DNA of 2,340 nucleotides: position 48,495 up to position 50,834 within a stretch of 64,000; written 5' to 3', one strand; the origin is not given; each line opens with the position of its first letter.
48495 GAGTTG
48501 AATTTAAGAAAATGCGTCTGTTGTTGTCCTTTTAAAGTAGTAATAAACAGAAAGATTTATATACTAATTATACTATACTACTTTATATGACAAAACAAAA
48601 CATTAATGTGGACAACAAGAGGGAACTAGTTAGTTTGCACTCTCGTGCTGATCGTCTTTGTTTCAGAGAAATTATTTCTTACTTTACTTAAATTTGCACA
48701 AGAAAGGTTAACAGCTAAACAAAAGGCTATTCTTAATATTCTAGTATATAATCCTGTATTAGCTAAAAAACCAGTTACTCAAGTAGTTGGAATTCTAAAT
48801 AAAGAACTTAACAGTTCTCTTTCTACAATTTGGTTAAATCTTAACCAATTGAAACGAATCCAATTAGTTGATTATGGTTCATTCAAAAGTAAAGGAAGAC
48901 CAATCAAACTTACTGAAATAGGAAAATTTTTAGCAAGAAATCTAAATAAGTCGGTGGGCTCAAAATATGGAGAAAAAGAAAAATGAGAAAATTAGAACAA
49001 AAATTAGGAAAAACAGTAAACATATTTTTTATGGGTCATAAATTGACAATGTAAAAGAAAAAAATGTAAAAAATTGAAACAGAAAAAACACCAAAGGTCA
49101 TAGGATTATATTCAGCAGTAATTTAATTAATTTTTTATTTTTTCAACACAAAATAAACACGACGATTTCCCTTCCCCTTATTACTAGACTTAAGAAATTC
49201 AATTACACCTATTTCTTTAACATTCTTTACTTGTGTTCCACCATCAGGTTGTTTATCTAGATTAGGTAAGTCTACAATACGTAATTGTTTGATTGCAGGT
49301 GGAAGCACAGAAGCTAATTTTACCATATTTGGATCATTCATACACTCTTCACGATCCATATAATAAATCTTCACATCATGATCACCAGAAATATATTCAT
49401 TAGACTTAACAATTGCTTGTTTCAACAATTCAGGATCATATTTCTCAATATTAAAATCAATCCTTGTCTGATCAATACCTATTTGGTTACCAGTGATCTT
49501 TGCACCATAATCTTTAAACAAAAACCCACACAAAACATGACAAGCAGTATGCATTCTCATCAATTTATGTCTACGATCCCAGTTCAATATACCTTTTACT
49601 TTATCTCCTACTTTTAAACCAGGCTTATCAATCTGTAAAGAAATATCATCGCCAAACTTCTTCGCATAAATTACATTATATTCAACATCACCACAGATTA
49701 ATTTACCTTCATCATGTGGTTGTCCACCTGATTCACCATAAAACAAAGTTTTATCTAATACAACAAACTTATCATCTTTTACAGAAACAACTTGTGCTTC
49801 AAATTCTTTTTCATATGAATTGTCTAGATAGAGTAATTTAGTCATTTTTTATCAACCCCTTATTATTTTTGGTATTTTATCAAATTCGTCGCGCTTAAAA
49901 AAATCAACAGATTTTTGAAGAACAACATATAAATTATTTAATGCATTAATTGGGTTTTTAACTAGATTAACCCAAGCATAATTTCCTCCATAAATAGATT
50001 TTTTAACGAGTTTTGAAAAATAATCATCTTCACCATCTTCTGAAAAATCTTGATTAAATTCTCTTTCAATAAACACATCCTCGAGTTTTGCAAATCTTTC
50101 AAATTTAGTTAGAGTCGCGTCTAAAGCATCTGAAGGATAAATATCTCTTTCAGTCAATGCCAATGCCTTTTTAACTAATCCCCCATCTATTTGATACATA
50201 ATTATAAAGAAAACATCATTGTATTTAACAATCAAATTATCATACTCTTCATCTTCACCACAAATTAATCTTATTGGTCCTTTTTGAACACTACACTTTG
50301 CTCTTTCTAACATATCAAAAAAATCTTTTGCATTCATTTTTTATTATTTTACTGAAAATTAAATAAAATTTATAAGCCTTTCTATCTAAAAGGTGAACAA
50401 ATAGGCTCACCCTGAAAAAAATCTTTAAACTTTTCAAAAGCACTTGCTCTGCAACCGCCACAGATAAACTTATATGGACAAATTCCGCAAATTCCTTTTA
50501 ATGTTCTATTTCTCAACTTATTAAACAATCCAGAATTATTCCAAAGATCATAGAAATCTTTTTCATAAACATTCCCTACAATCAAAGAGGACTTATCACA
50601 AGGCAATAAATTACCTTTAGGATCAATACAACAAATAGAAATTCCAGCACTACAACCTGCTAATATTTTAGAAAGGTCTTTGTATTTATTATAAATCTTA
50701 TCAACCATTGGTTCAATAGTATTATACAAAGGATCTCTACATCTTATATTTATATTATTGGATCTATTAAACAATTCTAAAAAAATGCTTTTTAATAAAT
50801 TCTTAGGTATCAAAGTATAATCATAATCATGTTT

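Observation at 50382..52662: Unannotated 45-aa peptide with its own SD immediately upstream of two tandem rSAM-SPASM genes: candidate RiPP-like maturation system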

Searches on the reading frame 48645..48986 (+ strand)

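Call 3: search_protein_families(library=pfam, proteins=[window:48645-48986:+], max_evalue=0.01)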
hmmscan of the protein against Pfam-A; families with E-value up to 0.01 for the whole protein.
window:48645-48986:+ (113 aa): 2 families
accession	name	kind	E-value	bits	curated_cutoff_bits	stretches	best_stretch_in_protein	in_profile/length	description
PF01475.25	FUR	-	0.0042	17.7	23.1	1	21-84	5-68/121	Ferric uptake regulator family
PF19308.4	CRISPR_Cas6_N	-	0.0055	17.3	23.9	1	20-72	62-114/147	CRISPR Cas6 N-terminal domain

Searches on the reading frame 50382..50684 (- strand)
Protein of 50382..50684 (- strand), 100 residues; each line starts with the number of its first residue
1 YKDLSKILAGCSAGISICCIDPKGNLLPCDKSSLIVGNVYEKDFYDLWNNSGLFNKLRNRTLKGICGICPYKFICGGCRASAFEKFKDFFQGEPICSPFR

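Call 73: search_protein_families(library=ncbifam, proteins=[window:50382-50684:-], max_evalue=0.001)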
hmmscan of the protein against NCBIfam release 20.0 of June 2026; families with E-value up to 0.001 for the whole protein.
window:50382-50684:- (100 aa): 23 families
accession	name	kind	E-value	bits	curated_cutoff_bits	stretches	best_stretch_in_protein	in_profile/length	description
TIGR04055.1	rSAM_NirJ2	equivalog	1e-24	87.7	500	1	9-96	234-322/326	putative heme d1 biosynthesis radical SAM protein NirJ2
TIGR04545.1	rSAM_ahbD_hemeb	equivalog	9.6e-24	84.4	500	1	7-97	245-336/339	heme b synthase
TIGR04053.2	TIGR04053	equivalog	8.9e-18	64.7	395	1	9-97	274-363/366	TIGR04053 family radical SAM/SPASM domain-containing protein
NF050035.1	rSAM_WgK_link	exception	8.4e-17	61.2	650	1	9-87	267-352/367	radical SAM/SPASM peptide maturase WgkB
TIGR04085.1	rSAM_more_4Fe4S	domain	1.3e-12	48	27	1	11-96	1-93/93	SPASM domain-containing protein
TIGR03962.1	mycofact_rSAM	equivalog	6.6e-12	45.2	265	1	8-98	238-327/339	mycofactocin radical SAM maturase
TIGR04051.1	rSAM_NirJ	equivalog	1.8e-11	43.7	515.45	1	9-96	253-346/354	heme d1 biosynthesis radical SAM protein NirJ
TIGR04303.1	GeoRSP_rSAM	equivalog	5.7e-11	42.6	400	1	2-96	229-324/325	GeoRSP system radical SAM/SPASM protein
TIGR04054.1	rSAM_NirJ1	equivalog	3.4e-10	39.1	650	1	4-96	282-380/387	putative heme d1 biosynthesis radical SAM protein NirJ1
TIGR04340.1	rSAM_ACGX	hypoth_equivalog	3.9e-09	36.2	400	1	5-96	247-337/341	radical SAM/SPASM domain protein, ACGX system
TIGR02109.1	PQQ_syn_pqqE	equivalog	1.5e-08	34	381.35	1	16-97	244-331/358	pyrroloquinoline quinone biosynthesis protein PqqE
NF041298.1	rSAM_mat_DynA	equivalog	2.8e-08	33.1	450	1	14-96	253-339/356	dynobactin maturation radical SAM/SPASM protein DynA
TIGR04347.1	pseudo_SAM_Halo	equivalog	1.8e-07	30.8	525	1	9-96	290-383/390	TIGR04347 family pseudo-SAM/SPASM protein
TIGR04133.1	rSAM_w_lipo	hypoth_equivalog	6.1e-07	28.7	425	1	10-77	260-329/350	TIGR04133 family radical SAM/SPASM protein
TIGR04546.1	rSAM_ahbC_deAc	equivalog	1.6e-06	27.1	650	1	5-96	286-383/390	12,18-didecarboxysiroheme deacetylase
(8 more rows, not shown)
